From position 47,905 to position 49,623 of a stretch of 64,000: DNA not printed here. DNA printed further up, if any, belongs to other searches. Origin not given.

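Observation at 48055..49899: PilT retraction ATPase carrying an N-terminal tandem TRASH (metal-binding) module, next to a standalone TRASH mini-protein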

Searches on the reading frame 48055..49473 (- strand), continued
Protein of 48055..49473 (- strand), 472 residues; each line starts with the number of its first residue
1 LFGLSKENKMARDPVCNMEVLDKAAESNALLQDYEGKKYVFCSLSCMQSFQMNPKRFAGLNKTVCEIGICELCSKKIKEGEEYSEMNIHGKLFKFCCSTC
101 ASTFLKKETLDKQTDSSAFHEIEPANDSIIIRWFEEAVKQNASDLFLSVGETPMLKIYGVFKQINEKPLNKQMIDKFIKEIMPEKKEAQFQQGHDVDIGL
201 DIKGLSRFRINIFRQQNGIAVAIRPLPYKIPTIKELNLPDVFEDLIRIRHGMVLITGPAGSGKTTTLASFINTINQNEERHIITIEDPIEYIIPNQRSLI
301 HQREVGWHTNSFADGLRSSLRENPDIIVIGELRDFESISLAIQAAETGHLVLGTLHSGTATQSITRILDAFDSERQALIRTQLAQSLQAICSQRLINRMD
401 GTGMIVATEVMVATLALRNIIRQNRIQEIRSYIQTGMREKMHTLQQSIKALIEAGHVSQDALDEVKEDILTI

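Call 6: find_homologous_proteins(query=window:48055-49446:-)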
Query window:48055-49446:- (463 aa): 8000 proteins with E <= 0.001 among 8000 candidates; the best 120 are listed.
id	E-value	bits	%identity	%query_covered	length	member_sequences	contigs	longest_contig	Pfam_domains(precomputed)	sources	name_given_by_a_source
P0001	0.0e+0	1032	100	100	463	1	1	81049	PF00437.27,PF04945.20,PF13245.13,PF24273.2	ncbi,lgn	-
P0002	7.8e-241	817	77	100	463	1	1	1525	PF00437.27,PF04945.20,PF13401.13,PF24273.2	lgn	-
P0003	3.6e-239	812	76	100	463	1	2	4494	PF00437.27,PF04945.20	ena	-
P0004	2.6e-203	694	66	100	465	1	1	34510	PF00437.27,PF04945.20,PF24273.2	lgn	-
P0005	6.8e-197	673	65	100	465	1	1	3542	PF00437.27,PF04945.20,PF24273.2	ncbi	-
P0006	7.8e-196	669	64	99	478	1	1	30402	PF00437.27,PF04945.20,PF13476.13,PF13401.13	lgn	-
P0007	5.5e-195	666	66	98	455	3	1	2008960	PF00437.27,PF04945.20,PF13401.13,PF24273.2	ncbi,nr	ncbi:MAG: PilT/PilU family type 4a pilus ATPase [Candidatus Omnitrophica bacterium]|nr:PilT/PilU fam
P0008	3.7e-183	627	61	98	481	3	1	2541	PF08394.17,PF00437.27,PF04945.20,PF24273.2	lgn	-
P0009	1.3e-182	626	61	98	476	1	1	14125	PF00437.27,PF04945.20,PF25199.2,PF13191.13,PF24273.2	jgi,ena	-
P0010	1.0e-181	623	60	98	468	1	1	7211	PF10412.16,PF00437.27,PF04945.20,PF13476.13,PF13401.13,PF25199.2,PF13191.13,PF24273.2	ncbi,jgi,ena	-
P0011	6.2e-181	620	61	99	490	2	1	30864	PF06467.21,PF00437.27,PF04945.20,PF13401.13,PF25199.2,PF13191.13,PF24273.2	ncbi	-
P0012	1.5e-179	615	60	98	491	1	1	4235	PF00437.27,PF04945.20,PF13191.13,PF24273.2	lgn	-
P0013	1.5e-177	609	59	98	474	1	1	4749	PF00437.27,PF04945.20,PF13191.13,PF24273.2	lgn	-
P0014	9.2e-173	593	63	87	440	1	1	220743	PF00437.27,PF13401.13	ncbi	-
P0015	3.7e-172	591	56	99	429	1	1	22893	PF00437.27,PF04945.20,PF13401.13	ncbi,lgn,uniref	ncbi:Twitching motility protein PilT [hydrothermal vent metagenome]|uniref:Twitching motility protei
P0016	7.8e-166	570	55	99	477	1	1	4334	PF00437.27,PF04945.20,PF13401.13,PF13191.13,PF24273.2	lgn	-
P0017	1.0e-165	570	64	85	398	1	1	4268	PF00437.27,PF25199.2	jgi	jgi:twitching motility protein PilT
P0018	1.0e-165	570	56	98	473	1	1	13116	PF00437.27,PF04945.20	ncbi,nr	ncbi:MAG: PilT/PilU family type 4a pilus ATPase [Candidatus Omnitrophica bacterium]|nr:PilT/PilU fam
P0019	2.4e-165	569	56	99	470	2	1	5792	PF00437.27,PF04945.20,PF13401.13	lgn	-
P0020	5.0e-165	568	56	99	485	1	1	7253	PF00437.27,PF04945.20,PF13191.13,PF24273.2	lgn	-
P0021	2.4e-164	565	62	86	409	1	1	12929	PF00437.27,PF25199.2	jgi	jgi:twitching motility protein PilT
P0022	1.7e-162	559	57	97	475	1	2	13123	PF00437.27,PF04945.20,PF13401.13,PF24273.2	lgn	-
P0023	5.0e-162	558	54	99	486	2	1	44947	PF00437.27,PF04945.20,PF13401.13,PF13191.13,PF24273.2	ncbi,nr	ncbi:MAG: PilT/PilU family type 4a pilus ATPase [Candidatus Omnitrophica bacterium]|nr:PilT/PilU fam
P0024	2.3e-161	556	60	87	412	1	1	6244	PF00437.27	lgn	-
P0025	2.5e-161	555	66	78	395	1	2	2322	PF00437.27,PF04945.20,PF25199.2,PF13191.13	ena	-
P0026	3.3e-160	552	53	99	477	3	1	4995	PF00437.27,PF04945.20,PF24273.2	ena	-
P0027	2.3e-156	539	59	87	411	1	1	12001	PF00437.27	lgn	-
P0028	3.5e-156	539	52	98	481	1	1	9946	PF00437.27,PF04945.20,PF24273.2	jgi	jgi:twitching motility protein PilT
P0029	7.7e-156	537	59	86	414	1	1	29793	PF00437.27,PF13191.13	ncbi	-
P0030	1.9e-152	526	53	99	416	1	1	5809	PF00437.27,PF13604.13,PF04945.20,PF13401.13,PF13191.13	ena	-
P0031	1.0e-151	524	43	74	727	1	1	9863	PF13173.13,PF13086.13,PF00437.27,PF13604.13,PF13245.13,PF13555.13,PF00004.36,PF13401.13,PF03029.24,PF04851.22,PF13191.13,PF06414.19,PF10412.16,PF01935.24,PF24883.3,PF00005.34,PF12775.14,PF13476.13,PF01580.25,PF25199.2,PF20720.4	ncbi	-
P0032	2.3e-151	523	58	86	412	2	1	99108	PF00437.27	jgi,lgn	-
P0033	4.6e-151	522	72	68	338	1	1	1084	PF00437.27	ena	-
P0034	5.1e-151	521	57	87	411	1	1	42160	PF00437.27,PF13401.13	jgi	-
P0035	1.3e-150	520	52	99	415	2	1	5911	PF00437.27,PF04945.20,PF13401.13,PF13191.13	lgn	-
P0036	6.1e-150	518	42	71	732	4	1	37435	PF13173.13,PF00437.27,PF13604.13,PF13245.13,PF13555.13,PF00004.36,PF13401.13,PF00448.29,PF03215.22,PF04851.22,PF13191.13,PF06414.19,PF10412.16,PF01935.24,PF24883.3,PF00005.34,PF01580.25,PF25199.2,PF20720.4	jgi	jgi:twitching motility protein PilT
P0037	1.4e-149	517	43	74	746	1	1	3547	PF13173.13,PF13086.13,PF13604.13,PF13671.13,PF00004.36,PF13401.13,PF00448.29,PF07728.21,PF04851.22,PF13191.13,PF03205.21,PF06414.19,PF10412.16,PF24883.3,PF13476.13,PF01580.25,PF25199.2,PF00265.25,PF00437.27,PF13245.13,PF13555.13,PF03215.22,PF01935.24,PF00005.34,PF20720.4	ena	-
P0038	6.1e-149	515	40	73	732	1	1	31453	PF13173.13,PF00437.27,PF13245.13,PF13555.13,PF00004.36,PF13401.13,PF04851.22,PF13191.13,PF06414.19,PF10412.16,PF01935.24,PF00005.34,PF13476.13,PF01580.25,PF25199.2,PF20720.4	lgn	-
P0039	2.1e-148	513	42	76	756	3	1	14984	PF13173.13,PF00265.25,PF00437.27,PF13604.13,PF13555.13,PF13671.13,PF13401.13,PF20703.4,PF13238.13,PF00448.29,PF04851.22,PF13191.13,PF06414.19,PF01935.24,PF00005.34,PF13476.13,PF01580.25,PF25199.2,PF20720.4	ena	-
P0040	7.1e-147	508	42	72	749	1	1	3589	PF13173.13,PF00437.27,PF13604.13,PF13245.13,PF13555.13,PF13401.13,PF03029.24,PF00448.29,PF13191.13,PF06414.19,PF01935.24,PF00005.34,PF13476.13,PF01580.25,PF25199.2,PF20720.4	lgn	-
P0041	1.4e-146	507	67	72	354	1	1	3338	PF00437.27,PF13191.13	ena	-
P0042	2.0e-146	506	65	73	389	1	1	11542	PF00437.27,PF13401.13,PF13191.13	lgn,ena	-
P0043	2.0e-146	506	65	73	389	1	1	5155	PF00437.27,PF13401.13,PF13191.13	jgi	-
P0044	2.1e-146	506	65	73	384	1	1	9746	PF00437.27,PF13401.13,PF13191.13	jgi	-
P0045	5.0e-146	505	61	80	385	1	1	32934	PF00437.27,PF13401.13,PF13191.13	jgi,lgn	-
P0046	9.0e-146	504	42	71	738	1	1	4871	PF13173.13,PF00437.27,PF13604.13,PF13245.13,PF13555.13,PF00004.36,PF13401.13,PF03029.24,PF00448.29,PF04851.22,PF13191.13,PF10412.16,PF00158.33,PF13514.13,PF01935.24,PF00005.34,PF12775.14,PF13476.13,PF01580.25,PF25199.2,PF20720.4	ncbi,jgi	jgi:pilus retraction protein PilT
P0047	1.7e-145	503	42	71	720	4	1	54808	PF13173.13,PF03266.22,PF16796.12,PF00437.27,PF13604.13,PF13245.13,PF13555.13,PF00004.36,PF13401.13,PF13238.13,PF04851.22,PF13191.13,PF02492.26,PF10412.16,PF01935.24,PF24883.3,PF00005.34,PF12775.14,PF13476.13,PF01580.25,PF25199.2,PF20720.4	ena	-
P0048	3.0e-145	502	57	85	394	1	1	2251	PF00437.27,PF13191.13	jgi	jgi:twitching motility protein PilT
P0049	5.0e-145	502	-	-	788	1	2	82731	PF13173.13,PF00265.25,PF00437.27,PF13604.13,PF13245.13,PF13555.13,PF13401.13,PF00448.29,PF07728.21,PF04851.22,PF13191.13,PF06414.19,PF13514.13,PF01935.24,PF00005.34,PF13476.13,PF01580.25,PF25199.2,PF20720.4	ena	-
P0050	5.6e-145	502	65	74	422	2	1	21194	PF00437.27,PF13401.13,PF13191.13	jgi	-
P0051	1.0e-144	501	42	70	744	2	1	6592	PF13173.13,PF13604.13,PF13671.13,PF00004.36,PF13401.13,PF00448.29,PF04851.22,PF13191.13,PF06414.19,PF02492.26,PF10412.16,PF24883.3,PF13476.13,PF01580.25,PF25199.2,PF00437.27,PF13245.13,PF13555.13,PF20703.4,PF03029.24,PF03215.22,PF01935.24,PF00005.34,PF20720.4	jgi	-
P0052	1.1e-144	501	-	-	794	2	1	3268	PF13173.13,PF00265.25,PF00437.27,PF13604.13,PF13245.13,PF13555.13,PF13401.13,PF20703.4,PF00448.29,PF07728.21,PF04851.22,PF13191.13,PF01935.24,PF00005.34,PF13476.13,PF01580.25,PF25199.2,PF20720.4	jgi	-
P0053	2.1e-144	500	66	72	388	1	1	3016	PF00437.27,PF13191.13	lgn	-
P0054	3.2e-144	499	43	70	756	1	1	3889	PF00265.25,PF00437.27,PF13604.13,PF13555.13,PF13671.13,PF13401.13,PF20703.4,PF13191.13,PF06414.19,PF01935.24,PF00005.34,PF13476.13,PF25199.2,PF20720.4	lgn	-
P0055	3.7e-144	499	52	96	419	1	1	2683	PF00437.27,PF04945.20,PF13191.13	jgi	jgi:twitching motility protein PilT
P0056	4.1e-144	499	65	74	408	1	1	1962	PF00437.27,PF13401.13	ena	-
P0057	4.2e-144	499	43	70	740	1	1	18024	PF13173.13,PF00265.25,PF00437.27,PF13604.13,PF13245.13,PF13555.13,PF13671.13,PF00004.36,PF13401.13,PF20703.4,PF13238.13,PF00448.29,PF07728.21,PF04851.22,PF13191.13,PF06414.19,PF01935.24,PF00005.34,PF13476.13,PF01580.25,PF25199.2,PF20720.4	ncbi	-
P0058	1.3e-143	497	43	73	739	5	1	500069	PF13173.13,PF00437.27,PF13604.13,PF13245.13,PF13555.13,PF00004.36,PF13401.13,PF03029.24,PF04851.22,PF13191.13,PF01935.24,PF24883.3,PF00005.34,PF12775.14,PF13476.13,PF01580.25,PF25199.2,PF20720.4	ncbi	-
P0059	2.7e-143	496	59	84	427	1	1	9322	PF00437.27,PF13401.13,PF13191.13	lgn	-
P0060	3.0e-143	496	65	72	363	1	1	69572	PF00437.27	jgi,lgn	-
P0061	3.0e-143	496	43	71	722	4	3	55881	PF13173.13,PF07693.21,PF16796.12,PF13604.13,PF00004.36,PF13401.13,PF13238.13,PF04851.22,PF13191.13,PF02492.26,PF10412.16,PF24883.3,PF13476.13,PF05729.19,PF13521.13,PF01580.25,PF25199.2,PF03266.22,PF00437.27,PF13245.13,PF13555.13,PF01637.25,PF01935.24,PF00005.34,PF12775.14,PF00910.29,PF10236.16,PF207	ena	-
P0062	3.1e-143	496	37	83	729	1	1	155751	PF13173.13,PF13604.13,PF00004.36,PF13401.13,PF00448.29,PF04851.22,PF13191.13,PF06414.19,PF02492.26,PF10412.16,PF13514.13,PF13476.13,PF09848.16,PF01580.25,PF25199.2,PF00437.27,PF13245.13,PF13555.13,PF03029.24,PF01935.24,PF00005.34,PF12775.14,PF10236.16,PF20720.4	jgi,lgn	jgi:pilus retraction protein PilT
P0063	5.8e-143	495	44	70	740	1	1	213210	PF13173.13,PF13086.13,PF00437.27,PF13604.13,PF13245.13,PF13555.13,PF13671.13,PF00004.36,PF13401.13,PF20703.4,PF03029.24,PF00448.29,PF04851.22,PF13191.13,PF06414.19,PF01935.24,PF24883.3,PF00005.34,PF12775.14,PF13476.13,PF01580.25,PF25199.2,PF20720.4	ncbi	ncbi:MAG: PilT/PilU family type 4a pilus ATPase [Byssovorax sp.]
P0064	6.9e-143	495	40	71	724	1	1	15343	PF13173.13,PF00437.27,PF13604.13,PF13245.13,PF13555.13,PF00004.36,PF13401.13,PF04851.22,PF13191.13,PF06414.19,PF09818.16,PF01935.24,PF00005.34,PF13476.13,PF01580.25,PF25199.2,PF20720.4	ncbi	-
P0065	1.1e-142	494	64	73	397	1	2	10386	PF00437.27,PF13401.13,PF13191.13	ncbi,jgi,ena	-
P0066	1.1e-142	494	61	76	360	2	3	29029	PF00437.27,PF25199.2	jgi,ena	jgi:twitching motility protein PilT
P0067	1.5e-142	494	41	71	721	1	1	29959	PF13173.13,PF03266.22,PF00437.27,PF13604.13,PF13245.13,PF13555.13,PF00004.36,PF13401.13,PF13238.13,PF00448.29,PF04851.22,PF13191.13,PF02492.26,PF10412.16,PF01935.24,PF24883.3,PF00005.34,PF12775.14,PF13476.13,PF10236.16,PF01580.25,PF25199.2,PF20720.4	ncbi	-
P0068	1.5e-142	494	42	71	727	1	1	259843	PF00265.25,PF00437.27,PF13604.13,PF13555.13,PF00004.36,PF13401.13,PF00448.29,PF04851.22,PF13191.13,PF06414.19,PF13514.13,PF01935.24,PF00005.34,PF13476.13,PF25199.2,PF20720.4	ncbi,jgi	jgi:pilus retraction protein PilT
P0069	1.9e-142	493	41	75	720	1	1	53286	PF13173.13,PF13086.13,PF13604.13,PF13671.13,PF00004.36,PF13401.13,PF13238.13,PF04851.22,PF13191.13,PF06414.19,PF02492.26,PF10412.16,PF24883.3,PF13476.13,PF01580.25,PF25199.2,PF03266.22,PF00437.27,PF13245.13,PF13555.13,PF01935.24,PF00005.34,PF12775.14,PF10236.16,PF20720.4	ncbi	-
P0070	1.9e-142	493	-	-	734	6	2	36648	PF13173.13,PF03266.22,PF00437.27,PF01443.25,PF13604.13,PF13245.13,PF13555.13,PF00004.36,PF13401.13,PF13238.13,PF03215.22,PF04851.22,PF13191.13,PF10412.16,PF01935.24,PF24883.3,PF00005.34,PF12775.14,PF13476.13,PF01580.25,PF25199.2,PF20720.4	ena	-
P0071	2.4e-142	493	41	71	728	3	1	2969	PF13173.13,PF00437.27,PF13604.13,PF13245.13,PF13555.13,PF00004.36,PF13401.13,PF20703.4,PF07728.21,PF03215.22,PF04851.22,PF13191.13,PF06414.19,PF10412.16,PF01935.24,PF24883.3,PF00005.34,PF12775.14,PF13476.13,PF01580.25,PF25199.2,PF20720.4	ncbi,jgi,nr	ncbi:MAG: PilT/PilU family type 4a pilus ATPase [Lentisphaeria bacterium]|jgi:twitching motility pro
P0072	2.5e-142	493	-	-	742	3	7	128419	PF13173.13,PF07693.21,PF13604.13,PF13671.13,PF00004.36,PF13401.13,PF13238.13,PF00448.29,PF04851.22,PF13191.13,PF06414.19,PF10412.16,PF24883.3,PF13476.13,PF01580.25,PF25199.2,PF03266.22,PF00437.27,PF13245.13,PF13555.13,PF20703.4,PF01637.25,PF03215.22,PF01935.24,PF00005.34,PF12775.14,PF20720.4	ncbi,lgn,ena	-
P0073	2.6e-142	493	65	72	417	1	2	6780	PF00437.27,PF13401.13,PF25199.2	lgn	-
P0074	3.2e-142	493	64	76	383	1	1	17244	PF00437.27,PF13191.13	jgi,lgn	-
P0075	3.4e-142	492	42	71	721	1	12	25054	PF13173.13,PF13604.13,PF00004.36,PF13401.13,PF13238.13,PF00448.29,PF04851.22,PF13191.13,PF06414.19,PF02492.26,PF10412.16,PF24883.3,PF13476.13,PF01580.25,PF25199.2,PF03266.22,PF00437.27,PF13245.13,PF13555.13,PF01637.25,PF01935.24,PF00005.34,PF12775.14,PF10236.16,PF20720.4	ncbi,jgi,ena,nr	ncbi:MAG: PilT/PilU family type 4a pilus ATPase [Lentisphaerae bacterium]|nr:PilT/PilU family type 4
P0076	4.5e-142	492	42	71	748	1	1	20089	PF13173.13,PF13604.13,PF13671.13,PF00004.36,PF13401.13,PF13238.13,PF00448.29,PF04851.22,PF13191.13,PF06414.19,PF02492.26,PF10412.16,PF13514.13,PF24883.3,PF13476.13,PF01580.25,PF25199.2,PF00265.25,PF00437.27,PF13555.13,PF03029.24,PF01935.24,PF00005.34,PF20720.4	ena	-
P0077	4.6e-142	492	-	-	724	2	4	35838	PF13173.13,PF00437.27,PF13604.13,PF13245.13,PF13555.13,PF00004.36,PF13401.13,PF20703.4,PF04851.22,PF13191.13,PF06414.19,PF02492.26,PF01935.24,PF00005.34,PF13476.13,PF01580.25,PF25199.2,PF20720.4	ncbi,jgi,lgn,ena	jgi:twitching motility protein PilT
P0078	4.7e-142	492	-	-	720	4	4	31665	PF13173.13,PF03266.22,PF16796.12,PF00437.27,PF13604.13,PF13555.13,PF00004.36,PF13401.13,PF13238.13,PF00448.29,PF04851.22,PF13191.13,PF06414.19,PF02492.26,PF10412.16,PF01935.24,PF24883.3,PF00005.34,PF12775.14,PF13476.13,PF01580.25,PF25199.2,PF20720.4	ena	-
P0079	4.8e-142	492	-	-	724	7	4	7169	PF13173.13,PF13086.13,PF00437.27,PF13604.13,PF13245.13,PF13555.13,PF00004.36,PF13401.13,PF03215.22,PF04851.22,PF13191.13,PF06414.19,PF01935.24,PF24883.3,PF00005.34,PF13476.13,PF01580.25,PF25199.2,PF20720.4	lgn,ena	-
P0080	5.3e-142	492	44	70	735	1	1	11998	PF13173.13,PF00437.27,PF13604.13,PF13245.13,PF13555.13,PF13401.13,PF03029.24,PF00448.29,PF03215.22,PF04851.22,PF13191.13,PF01935.24,PF24883.3,PF00005.34,PF12775.14,PF13476.13,PF01580.25,PF25199.2,PF20720.4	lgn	-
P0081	8.9e-142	491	-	-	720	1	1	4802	PF13173.13,PF07693.21,PF16796.12,PF13604.13,PF00004.36,PF13401.13,PF13238.13,PF00448.29,PF04851.22,PF13191.13,PF06414.19,PF02492.26,PF10412.16,PF24883.3,PF13476.13,PF09848.16,PF01580.25,PF25199.2,PF03266.22,PF00437.27,PF13245.13,PF13555.13,PF01935.24,PF00005.34,PF12775.14,PF00910.29,PF10236.16,PF207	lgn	-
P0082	9.3e-142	491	-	-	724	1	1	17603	PF13173.13,PF06745.20,PF00437.27,PF13604.13,PF13245.13,PF13555.13,PF13671.13,PF00004.36,PF13401.13,PF13238.13,PF03029.24,PF00448.29,PF07728.21,PF03215.22,PF04851.22,PF13191.13,PF01935.24,PF00005.34,PF12775.14,PF13476.13,PF25199.2,PF20720.4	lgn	-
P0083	1.1e-141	491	40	80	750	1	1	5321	PF13173.13,PF00437.27,PF13604.13,PF13245.13,PF13555.13,PF00004.36,PF13401.13,PF00448.29,PF13191.13,PF06414.19,PF01935.24,PF24883.3,PF00005.34,PF13476.13,PF01580.25,PF25199.2,PF20720.4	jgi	jgi:pilus retraction protein PilT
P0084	1.2e-141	491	63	76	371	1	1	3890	PF00437.27,PF13401.13,PF25199.2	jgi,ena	-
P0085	1.3e-141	491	64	74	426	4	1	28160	PF00437.27,PF13401.13,PF13191.13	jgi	-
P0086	2.0e-141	490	41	71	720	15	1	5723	PF13173.13,PF07693.21,PF13604.13,PF00004.36,PF13401.13,PF13238.13,PF00448.29,PF04851.22,PF13191.13,PF06414.19,PF02492.26,PF10412.16,PF24883.3,PF13476.13,PF25199.2,PF03266.22,PF00437.27,PF13245.13,PF13555.13,PF01935.24,PF00005.34,PF12775.14,PF10236.16,PF20720.4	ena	-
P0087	2.4e-141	490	-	-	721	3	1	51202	PF13173.13,PF16796.12,PF13604.13,PF00004.36,PF13401.13,PF13238.13,PF04851.22,PF00931.29,PF13191.13,PF02492.26,PF10412.16,PF24883.3,PF13476.13,PF01580.25,PF25199.2,PF03266.22,PF00437.27,PF13245.13,PF13555.13,PF03029.24,PF01935.24,PF00005.34,PF12775.14,PF00910.29,PF20720.4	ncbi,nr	ncbi:MAG: PilT/PilU family type 4a pilus ATPase [Lentisphaeria bacterium]|nr:PilT/PilU family type 4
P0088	2.6e-141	490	64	74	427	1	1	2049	PF00437.27,PF13191.13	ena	-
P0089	2.7e-141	489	-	-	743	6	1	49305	PF13173.13,PF03266.22,PF00437.27,PF13604.13,PF13245.13,PF13555.13,PF00004.36,PF13401.13,PF03029.24,PF03215.22,PF04851.22,PF13191.13,PF10412.16,PF01935.24,PF24883.3,PF00005.34,PF12775.14,PF13476.13,PF25199.2,PF20720.4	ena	-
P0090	2.7e-141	489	63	75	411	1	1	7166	PF00437.27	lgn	-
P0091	2.9e-141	489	63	73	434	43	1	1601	PF00437.27,PF13401.13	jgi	jgi:twitching motility protein PilT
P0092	3.2e-141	489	-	-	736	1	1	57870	PF13173.13,PF13604.13,PF13671.13,PF00004.36,PF13401.13,PF13238.13,PF00448.29,PF04851.22,PF13191.13,PF06414.19,PF10412.16,PF13514.13,PF24883.3,PF13476.13,PF01580.25,PF25199.2,PF00437.27,PF13245.13,PF13555.13,PF20703.4,PF03029.24,PF01935.24,PF00005.34,PF12775.14,PF20720.4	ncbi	-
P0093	4.9e-141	489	63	74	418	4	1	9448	PF00437.27,PF13401.13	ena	-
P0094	5.0e-141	489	43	70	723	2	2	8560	PF13173.13,PF03266.22,PF00437.27,PF13604.13,PF13245.13,PF13555.13,PF00004.36,PF13401.13,PF13238.13,PF04851.22,PF13191.13,PF02492.26,PF10412.16,PF01935.24,PF24883.3,PF00005.34,PF12775.14,PF13476.13,PF01580.25,PF25199.2,PF20720.4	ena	-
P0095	8.4e-141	488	63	72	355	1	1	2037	PF00437.27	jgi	-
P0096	1.2e-140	487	42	71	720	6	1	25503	PF13173.13,PF03266.22,PF16796.12,PF00437.27,PF13604.13,PF13555.13,PF00004.36,PF13401.13,PF13238.13,PF04851.22,PF13191.13,PF02492.26,PF10412.16,PF01935.24,PF24883.3,PF00005.34,PF12775.14,PF13476.13,PF01580.25,PF25199.2,PF20720.4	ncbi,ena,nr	ncbi:MAG: PilT/PilU family type 4a pilus ATPase [Lentisphaeria bacterium]|nr:PilT/PilU family type 4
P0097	1.3e-140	487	64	74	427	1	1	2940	PF00437.27,PF13191.13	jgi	jgi:twitching motility protein PilT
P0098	1.7e-140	487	-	-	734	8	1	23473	PF13173.13,PF03266.22,PF00437.27,PF13604.13,PF13245.13,PF13555.13,PF00004.36,PF13401.13,PF13238.13,PF03215.22,PF04851.22,PF13191.13,PF10412.16,PF01935.24,PF24883.3,PF00005.34,PF12775.14,PF13476.13,PF01580.25,PF25199.2,PF20720.4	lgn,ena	-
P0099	1.7e-140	487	65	73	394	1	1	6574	PF00437.27,PF13401.13,PF25199.2,PF13191.13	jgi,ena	-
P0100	3.4e-140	486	-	-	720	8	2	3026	PF13173.13,PF16796.12,PF13604.13,PF00004.36,PF13401.13,PF13238.13,PF00448.29,PF04851.22,PF13191.13,PF06414.19,PF02492.26,PF10412.16,PF24883.3,PF13476.13,PF01580.25,PF25199.2,PF00437.27,PF13245.13,PF13555.13,PF20703.4,PF01935.24,PF00005.34,PF12775.14,PF20720.4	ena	-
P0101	3.6e-140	486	63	73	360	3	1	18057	PF00437.27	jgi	jgi:twitching motility protein PilT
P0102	8.9e-140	484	66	71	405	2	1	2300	PF00437.27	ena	-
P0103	1.2e-139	484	49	98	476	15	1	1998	PF00437.27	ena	-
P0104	1.6e-139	484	63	73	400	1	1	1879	PF00437.27,PF13401.13,PF25199.2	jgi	jgi:twitching motility protein PilT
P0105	2.3e-139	483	-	-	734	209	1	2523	PF13173.13,PF03266.22,PF00437.27,PF01443.25,PF13604.13,PF13245.13,PF13555.13,PF00004.36,PF13401.13,PF13238.13,PF03215.22,PF04851.22,PF13191.13,PF10412.16,PF01935.24,PF24883.3,PF00005.34,PF12775.14,PF13476.13,PF01580.25,PF25199.2,PF20720.4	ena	-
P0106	2.4e-139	483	41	73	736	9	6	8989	PF13173.13,PF13086.13,PF00437.27,PF13604.13,PF13245.13,PF13555.13,PF00004.36,PF13401.13,PF00448.29,PF04851.22,PF13191.13,PF06414.19,PF10412.16,PF01935.24,PF24883.3,PF00005.34,PF12775.14,PF13476.13,PF01580.25,PF25199.2,PF20720.4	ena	-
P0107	3.2e-139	483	40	75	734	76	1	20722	PF13173.13,PF00437.27,PF13604.13,PF13555.13,PF00004.36,PF13401.13,PF13238.13,PF00448.29,PF03215.22,PF04851.22,PF13191.13,PF06414.19,PF10412.16,PF01935.24,PF00005.34,PF12775.14,PF13476.13,PF01580.25,PF25199.2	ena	-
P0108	5.0e-139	482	64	74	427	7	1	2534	PF00437.27,PF13401.13,PF13191.13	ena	-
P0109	6.0e-139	482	41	71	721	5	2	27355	PF13173.13,PF13086.13,PF07693.21,PF13604.13,PF00004.36,PF13401.13,PF13238.13,PF00448.29,PF04851.22,PF13191.13,PF06414.19,PF02492.26,PF10412.16,PF24883.3,PF13476.13,PF09848.16,PF01580.25,PF25199.2,PF03266.22,PF00437.27,PF13245.13,PF13555.13,PF01935.24,PF00005.34,PF12775.14,PF18766.8,PF10236.16,PF2072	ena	-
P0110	7.1e-139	481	-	-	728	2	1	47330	PF13173.13,PF00437.27,PF13604.13,PF13555.13,PF00004.36,PF13401.13,PF20703.4,PF13238.13,PF03215.22,PF04851.22,PF13191.13,PF06414.19,PF01935.24,PF24883.3,PF00005.34,PF12775.14,PF13476.13,PF01580.25,PF25199.2,PF20720.4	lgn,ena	-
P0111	7.6e-139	481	-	-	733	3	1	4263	PF13173.13,PF13086.13,PF03266.22,PF00437.27,PF13604.13,PF13245.13,PF13555.13,PF00004.36,PF13401.13,PF13238.13,PF03029.24,PF00448.29,PF03215.22,PF04851.22,PF13191.13,PF02492.26,PF01935.24,PF00005.34,PF12775.14,PF13476.13,PF25199.2,PF20720.4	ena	-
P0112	8.8e-139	481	-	-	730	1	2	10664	PF13173.13,PF00437.27,PF01443.25,PF13604.13,PF13555.13,PF13671.13,PF13401.13,PF20703.4,PF04851.22,PF13191.13,PF06414.19,PF02492.26,PF10412.16,PF01935.24,PF00005.34,PF12775.14,PF13476.13,PF01580.25,PF25199.2,PF20720.4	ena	-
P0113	9.5e-139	481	-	-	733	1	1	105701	PF00437.27,PF13604.13,PF13245.13,PF13555.13,PF00004.36,PF13401.13,PF00448.29,PF04851.22,PF13191.13,PF06414.19,PF01935.24,PF00005.34,PF13476.13,PF09848.16,PF01580.25,PF25199.2,PF20720.4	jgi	-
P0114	1.7e-138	480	-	-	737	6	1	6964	PF13173.13,PF13604.13,PF13671.13,PF00004.36,PF13401.13,PF13238.13,PF00448.29,PF04851.22,PF13191.13,PF06414.19,PF02492.26,PF10412.16,PF24883.3,PF13476.13,PF09848.16,PF01580.25,PF25199.2,PF13481.13,PF00437.27,PF13245.13,PF13555.13,PF01637.25,PF01935.24,PF00005.34,PF12775.14,PF20720.4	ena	-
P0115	1.9e-138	480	-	-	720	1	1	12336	PF13173.13,PF03266.22,PF00437.27,PF13604.13,PF13245.13,PF13555.13,PF00004.36,PF13401.13,PF13238.13,PF04851.22,PF13191.13,PF06414.19,PF02492.26,PF10412.16,PF01935.24,PF24883.3,PF00005.34,PF12775.14,PF13476.13,PF01580.25,PF25199.2,PF20720.4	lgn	-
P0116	2.5e-138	480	-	-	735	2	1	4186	PF13173.13,PF00437.27,PF13604.13,PF13555.13,PF13401.13,PF13238.13,PF00448.29,PF03215.22,PF04851.22,PF13191.13,PF06414.19,PF01935.24,PF00005.34,PF12775.14,PF13476.13,PF01580.25,PF25199.2,PF13481.13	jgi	-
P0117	3.1e-138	479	-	-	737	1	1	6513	PF13173.13,PF13086.13,PF00270.36,PF07693.21,PF13604.13,PF00485.25,PF13671.13,PF00004.36,PF13401.13,PF13238.13,PF00448.29,PF04851.22,PF13191.13,PF06414.19,PF02492.26,PF10412.16,PF24883.3,PF13476.13,PF09848.16,PF01580.25,PF25199.2,PF00437.27,PF13245.13,PF13555.13,PF01637.25,PF01935.24,PF00005.34,PF127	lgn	-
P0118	4.3e-138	479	61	74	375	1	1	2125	PF00437.27,PF13604.13,PF13401.13,PF13191.13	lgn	-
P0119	4.6e-138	479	61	76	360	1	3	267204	PF00437.27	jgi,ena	jgi:twitching motility protein PilT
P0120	4.9e-138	479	-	-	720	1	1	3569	PF13173.13,PF16796.12,PF13604.13,PF00004.36,PF13401.13,PF13238.13,PF00448.29,PF04851.22,PF13191.13,PF06414.19,PF02492.26,PF10412.16,PF24883.3,PF13476.13,PF01580.25,PF25199.2,PF03266.22,PF00437.27,PF13245.13,PF13555.13,PF01637.25,PF01935.24,PF00005.34,PF12775.14,PF20720.4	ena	-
